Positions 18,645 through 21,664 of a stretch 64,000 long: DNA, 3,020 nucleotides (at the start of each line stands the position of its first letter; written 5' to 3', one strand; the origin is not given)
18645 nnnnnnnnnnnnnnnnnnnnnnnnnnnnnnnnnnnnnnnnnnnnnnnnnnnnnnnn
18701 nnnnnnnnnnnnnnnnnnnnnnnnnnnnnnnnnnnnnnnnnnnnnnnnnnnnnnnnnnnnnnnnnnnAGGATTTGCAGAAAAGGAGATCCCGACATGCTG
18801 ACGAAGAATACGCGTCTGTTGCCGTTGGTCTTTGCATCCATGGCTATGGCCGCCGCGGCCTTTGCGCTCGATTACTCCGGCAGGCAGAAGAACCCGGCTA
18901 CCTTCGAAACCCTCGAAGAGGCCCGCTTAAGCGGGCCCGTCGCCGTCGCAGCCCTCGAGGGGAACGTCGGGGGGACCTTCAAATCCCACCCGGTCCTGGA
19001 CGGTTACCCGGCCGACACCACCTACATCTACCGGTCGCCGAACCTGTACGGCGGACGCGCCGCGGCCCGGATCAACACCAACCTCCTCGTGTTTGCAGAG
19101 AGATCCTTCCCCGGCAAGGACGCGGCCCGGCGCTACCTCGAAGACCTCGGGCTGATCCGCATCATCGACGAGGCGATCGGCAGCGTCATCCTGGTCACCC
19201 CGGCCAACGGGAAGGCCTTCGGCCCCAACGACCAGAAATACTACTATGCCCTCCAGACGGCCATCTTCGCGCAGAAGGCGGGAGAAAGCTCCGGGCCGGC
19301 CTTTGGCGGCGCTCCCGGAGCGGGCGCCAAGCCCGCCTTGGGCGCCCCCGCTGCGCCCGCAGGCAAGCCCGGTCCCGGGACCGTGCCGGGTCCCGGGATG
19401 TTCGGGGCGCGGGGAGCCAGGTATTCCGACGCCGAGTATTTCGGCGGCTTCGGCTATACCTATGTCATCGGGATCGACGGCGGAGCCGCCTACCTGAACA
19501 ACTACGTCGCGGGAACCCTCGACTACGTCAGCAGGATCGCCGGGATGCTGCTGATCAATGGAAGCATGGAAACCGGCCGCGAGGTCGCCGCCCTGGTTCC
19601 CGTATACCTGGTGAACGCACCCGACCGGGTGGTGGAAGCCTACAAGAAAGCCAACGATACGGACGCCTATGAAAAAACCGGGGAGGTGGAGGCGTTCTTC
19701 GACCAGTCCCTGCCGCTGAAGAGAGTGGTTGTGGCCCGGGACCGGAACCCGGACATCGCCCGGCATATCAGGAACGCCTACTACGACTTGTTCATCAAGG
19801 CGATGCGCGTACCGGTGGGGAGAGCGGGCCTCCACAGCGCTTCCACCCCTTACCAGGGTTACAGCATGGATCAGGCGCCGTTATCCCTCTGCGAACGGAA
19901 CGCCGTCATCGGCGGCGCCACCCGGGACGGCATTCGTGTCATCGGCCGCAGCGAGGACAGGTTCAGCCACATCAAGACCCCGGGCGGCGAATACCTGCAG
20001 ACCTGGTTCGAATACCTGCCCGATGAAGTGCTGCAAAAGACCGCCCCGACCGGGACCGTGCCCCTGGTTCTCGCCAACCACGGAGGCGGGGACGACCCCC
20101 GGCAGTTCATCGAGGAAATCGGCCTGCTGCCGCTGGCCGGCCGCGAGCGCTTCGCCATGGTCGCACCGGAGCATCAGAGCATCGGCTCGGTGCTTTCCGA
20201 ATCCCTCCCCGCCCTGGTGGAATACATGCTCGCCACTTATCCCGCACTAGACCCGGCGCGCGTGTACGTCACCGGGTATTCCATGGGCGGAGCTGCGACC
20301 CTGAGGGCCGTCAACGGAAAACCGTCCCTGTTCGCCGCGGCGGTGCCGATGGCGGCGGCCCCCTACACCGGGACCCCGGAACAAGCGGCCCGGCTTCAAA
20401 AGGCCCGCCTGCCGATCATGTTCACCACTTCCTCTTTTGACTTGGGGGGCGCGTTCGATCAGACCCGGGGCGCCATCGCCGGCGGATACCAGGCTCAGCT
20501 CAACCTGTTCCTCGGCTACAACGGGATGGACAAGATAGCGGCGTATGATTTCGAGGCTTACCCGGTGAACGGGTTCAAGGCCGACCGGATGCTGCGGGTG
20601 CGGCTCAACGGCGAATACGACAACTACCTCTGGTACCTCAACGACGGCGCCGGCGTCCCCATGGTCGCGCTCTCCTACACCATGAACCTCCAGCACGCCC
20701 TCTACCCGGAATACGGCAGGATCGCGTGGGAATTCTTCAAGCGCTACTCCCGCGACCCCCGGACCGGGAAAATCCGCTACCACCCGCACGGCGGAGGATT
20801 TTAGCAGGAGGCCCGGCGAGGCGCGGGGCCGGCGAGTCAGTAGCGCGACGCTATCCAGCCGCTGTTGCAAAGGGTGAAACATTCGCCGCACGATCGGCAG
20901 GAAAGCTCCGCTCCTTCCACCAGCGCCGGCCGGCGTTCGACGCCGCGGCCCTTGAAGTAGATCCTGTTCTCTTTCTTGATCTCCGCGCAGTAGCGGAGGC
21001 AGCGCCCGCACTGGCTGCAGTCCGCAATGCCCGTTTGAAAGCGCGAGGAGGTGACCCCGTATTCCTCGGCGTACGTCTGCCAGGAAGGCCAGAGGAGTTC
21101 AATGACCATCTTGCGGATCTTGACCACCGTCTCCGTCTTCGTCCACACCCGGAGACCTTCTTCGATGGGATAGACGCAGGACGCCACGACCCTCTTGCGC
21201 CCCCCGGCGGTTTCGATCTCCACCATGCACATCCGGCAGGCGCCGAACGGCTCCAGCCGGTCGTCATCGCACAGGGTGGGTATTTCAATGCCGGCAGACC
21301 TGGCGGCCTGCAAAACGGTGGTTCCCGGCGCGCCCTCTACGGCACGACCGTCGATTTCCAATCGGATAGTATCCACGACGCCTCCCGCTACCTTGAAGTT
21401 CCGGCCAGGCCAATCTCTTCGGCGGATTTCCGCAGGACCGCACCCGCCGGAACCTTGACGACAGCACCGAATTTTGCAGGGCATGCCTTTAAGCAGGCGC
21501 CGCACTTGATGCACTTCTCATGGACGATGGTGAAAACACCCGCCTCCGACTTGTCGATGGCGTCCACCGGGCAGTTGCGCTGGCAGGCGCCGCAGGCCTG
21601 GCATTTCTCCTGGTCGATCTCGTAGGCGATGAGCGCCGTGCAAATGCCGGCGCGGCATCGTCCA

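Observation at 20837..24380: HoxEFU-like diaphorase module whose NuoE-like subunit carries a receiver (REC) domain, with no catalytic partner gene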

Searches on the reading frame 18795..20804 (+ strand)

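Call 5: search_protein_families(library=pfam, proteins=[window:18795-20804:+], max_evalue=0.01)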
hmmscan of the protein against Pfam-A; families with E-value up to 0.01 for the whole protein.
window:18795-20804:+ (669 aa): 4 families
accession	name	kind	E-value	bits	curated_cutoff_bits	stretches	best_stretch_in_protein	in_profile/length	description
PF00326.27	Peptidase_S9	-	3.3e-06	27.2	22.6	1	473-520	50-96/213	Prolyl oligopeptidase family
PF12697.13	Abhydrolase_6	-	1.8e-05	26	26.3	1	424-555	1-121/217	Alpha/beta hydrolase family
PF12740.14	PETase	-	0.00013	21.9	28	1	482-524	119-158/263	PET hydrolase-like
PF01738.24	DLH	-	0.006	16.6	21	1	471-556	81-161/217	Dienelactone hydrolase family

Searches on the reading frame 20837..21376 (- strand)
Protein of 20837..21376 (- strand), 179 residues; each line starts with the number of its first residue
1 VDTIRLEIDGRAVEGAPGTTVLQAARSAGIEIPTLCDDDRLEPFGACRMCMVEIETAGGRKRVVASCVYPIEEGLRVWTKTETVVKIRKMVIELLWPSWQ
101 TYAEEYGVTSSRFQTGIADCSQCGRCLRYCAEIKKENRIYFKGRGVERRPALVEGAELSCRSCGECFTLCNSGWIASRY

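Call 27: search_solved_structures(query=window:20837-21376:-, max_evalue=0.001, show_alignments=2)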
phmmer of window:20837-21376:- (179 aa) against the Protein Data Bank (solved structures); distinct sequences matched with E-value up to 0.001: 70 (the best 60 are shown).
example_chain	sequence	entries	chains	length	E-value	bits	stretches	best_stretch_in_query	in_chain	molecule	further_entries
9mqx_A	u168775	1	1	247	2.1e-30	108.9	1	2-175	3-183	NADH:ubiquinone oxidoreductase chain G-like protein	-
8a6t_A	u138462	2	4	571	1.1e-27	100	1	1-99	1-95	Electron bifurcating hydrogenase subunit HydA1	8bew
6tg9_A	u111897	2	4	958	9.5e-24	87.2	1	4-95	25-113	Formate dehydrogenase subunit alpha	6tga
9wxb_B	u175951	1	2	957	5.8e-23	84.7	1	4-95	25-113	Formate dehydrogenase alpha subunit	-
8oh5_C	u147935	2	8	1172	1.1e-21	80.6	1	2-95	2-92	Formate dehydrogenase-O, major subunit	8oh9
7t2r_A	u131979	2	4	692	1.3e-21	80.2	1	3-98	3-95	NiFe hydrogenase subunit A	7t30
5lnk_3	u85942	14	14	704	1.1e-20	77.2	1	4-96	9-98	Mitochondrial complex I, 75 kDa subunit | NADH:ubiquinone oxidoreductase core subunit S1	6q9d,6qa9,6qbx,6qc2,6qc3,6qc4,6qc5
9w2u_G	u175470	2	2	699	1.2e-20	77.2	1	4-96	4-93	NADH-ubiquinone oxidoreductase 75 kDa subunit, mitochondrial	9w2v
5o31_G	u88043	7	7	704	1.2e-20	77.2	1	4-96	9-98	NADH-ubiquinone oxidoreductase 75 kDa subunit, mitochondrial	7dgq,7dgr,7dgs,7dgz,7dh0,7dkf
7zd6_3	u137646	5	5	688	1.2e-20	77.2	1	4-96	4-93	NADH-ubiquinone oxidoreductase 75 kDa subunit, mitochondrial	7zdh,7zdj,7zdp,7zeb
6zk9_3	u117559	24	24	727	1.3e-20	77.1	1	4-96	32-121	NADH:ubiquinone oxidoreductase core subunit S1 | NADH-ubiquinone oxidoreductase 75 kDa subunit, mitochondrial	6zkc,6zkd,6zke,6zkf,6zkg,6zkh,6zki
7qsd_G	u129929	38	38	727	1.3e-20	77.1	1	4-96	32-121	NADH-ubiquinone oxidoreductase 75 kDa subunit, mitochondrial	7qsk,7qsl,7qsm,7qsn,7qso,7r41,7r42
7v2c_M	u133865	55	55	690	2.1e-20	76.4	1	4-96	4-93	NADH-ubiquinone oxidoreductase 75 kDa subunit, mitochondrial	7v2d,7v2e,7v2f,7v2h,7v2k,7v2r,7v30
5gpn_Y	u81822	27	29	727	2.1e-20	76.4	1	4-96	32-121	NADH-ubiquinone oxidoreductase 75 kDa subunit | NADH-ubiquinone oxidoreductase 75 kDa subunit, mitochondrial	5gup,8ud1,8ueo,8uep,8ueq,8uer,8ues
6g2j_G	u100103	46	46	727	2.2e-20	76.3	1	4-96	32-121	NADH-ubiquinone oxidoreductase 75 kDa subunit, mitochondrial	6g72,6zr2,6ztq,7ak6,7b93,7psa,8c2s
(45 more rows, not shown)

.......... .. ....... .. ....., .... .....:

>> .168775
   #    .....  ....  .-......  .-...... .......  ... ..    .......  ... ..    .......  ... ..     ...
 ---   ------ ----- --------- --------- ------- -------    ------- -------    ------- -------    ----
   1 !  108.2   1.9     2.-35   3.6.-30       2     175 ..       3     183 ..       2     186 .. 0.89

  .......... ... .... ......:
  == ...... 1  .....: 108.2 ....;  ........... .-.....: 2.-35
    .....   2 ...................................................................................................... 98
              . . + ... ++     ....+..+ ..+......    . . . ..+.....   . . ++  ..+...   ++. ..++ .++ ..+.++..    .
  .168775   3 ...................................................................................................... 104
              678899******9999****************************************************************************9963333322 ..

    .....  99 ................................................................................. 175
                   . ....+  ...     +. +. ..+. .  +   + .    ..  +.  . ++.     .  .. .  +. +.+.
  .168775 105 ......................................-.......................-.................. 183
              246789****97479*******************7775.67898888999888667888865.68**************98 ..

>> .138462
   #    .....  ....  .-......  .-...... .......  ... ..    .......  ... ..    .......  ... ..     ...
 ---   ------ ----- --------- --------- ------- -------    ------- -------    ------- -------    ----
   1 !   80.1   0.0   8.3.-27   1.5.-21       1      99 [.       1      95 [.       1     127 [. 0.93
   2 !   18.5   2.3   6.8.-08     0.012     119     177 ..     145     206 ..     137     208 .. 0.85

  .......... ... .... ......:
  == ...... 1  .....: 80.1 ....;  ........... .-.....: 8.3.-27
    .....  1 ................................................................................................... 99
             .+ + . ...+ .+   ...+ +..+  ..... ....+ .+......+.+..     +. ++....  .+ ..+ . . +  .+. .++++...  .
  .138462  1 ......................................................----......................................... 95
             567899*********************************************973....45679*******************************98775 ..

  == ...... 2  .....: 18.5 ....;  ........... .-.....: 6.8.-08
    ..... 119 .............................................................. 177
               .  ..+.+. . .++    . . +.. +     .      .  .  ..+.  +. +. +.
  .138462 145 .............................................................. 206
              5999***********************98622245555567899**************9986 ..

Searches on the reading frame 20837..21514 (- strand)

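Call 5: search_protein_families(library=pfam, proteins=[window:20837-21514:-], max_evalue=0.01)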
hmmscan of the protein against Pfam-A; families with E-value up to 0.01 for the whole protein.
window:20837-21514:- (225 aa): 4 families
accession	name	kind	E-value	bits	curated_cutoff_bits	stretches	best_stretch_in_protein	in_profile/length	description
PF13510.11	Fer2_4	-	2.8e-22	79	22.8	1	49-127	3-81/82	2Fe-2S iron-sulfur cluster binding domain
PF00111.32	Fer2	-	3e-08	33.9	21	1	56-101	7-48/77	2Fe-2S iron-sulfur cluster binding domain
PF12838.12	Fer4_7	-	2e-06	28.6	27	1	166-219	2-51/52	4Fe-4S dicluster domain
PF13187.11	Fer4_9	-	0.003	18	27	1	165-219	1-50/52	4Fe-4S dicluster domain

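Call 6: search_protein_families(library=ncbifam, proteins=[window:20837-21514:-], max_evalue=0.01)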
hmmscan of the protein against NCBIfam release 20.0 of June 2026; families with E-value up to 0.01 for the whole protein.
window:20837-21514:- (225 aa): 8 families
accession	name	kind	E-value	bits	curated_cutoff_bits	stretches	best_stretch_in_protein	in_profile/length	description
NF040763.1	FeFe_hydrog_A6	exception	2.8e-31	108.5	765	2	50-142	1-90/571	NADH-dependent [FeFe] hydrogenase, group A6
NF005745.0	PRK07569.1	equivalog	6e-29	101.1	333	2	50-142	4-93/238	bidirectional hydrogenase complex protein HoxU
TIGR01973.1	NuoG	equivalog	5e-27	95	470.05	1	53-141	2-87/606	NADH-quinone oxidoreductase subunit NuoG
NF009454.0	PRK12814.1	equivalog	3.3e-20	72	916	1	48-140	2-91/657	putative NADPH-dependent glutamate synthase small subunit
NF006305.0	PRK08493.1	equivalog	7.2e-20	70.7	591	1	50-139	2-86/819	NADH-quinone oxidoreductase subunit G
NF005895.0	PRK07860.1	equivalog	5.6e-19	67.7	802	1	47-141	15-108/811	NADH-quinone oxidoreductase subunit G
NF040762.1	Hydr_FeFe_Clost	exception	2.5e-15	56.1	900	1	52-140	3-89/572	ferredoxin hydrogenase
TIGR02512.1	FeFe_hydrog_A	subfamily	2.6e-06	26.6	405.95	1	163-222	6-68/375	[FeFe] hydrogenase, group A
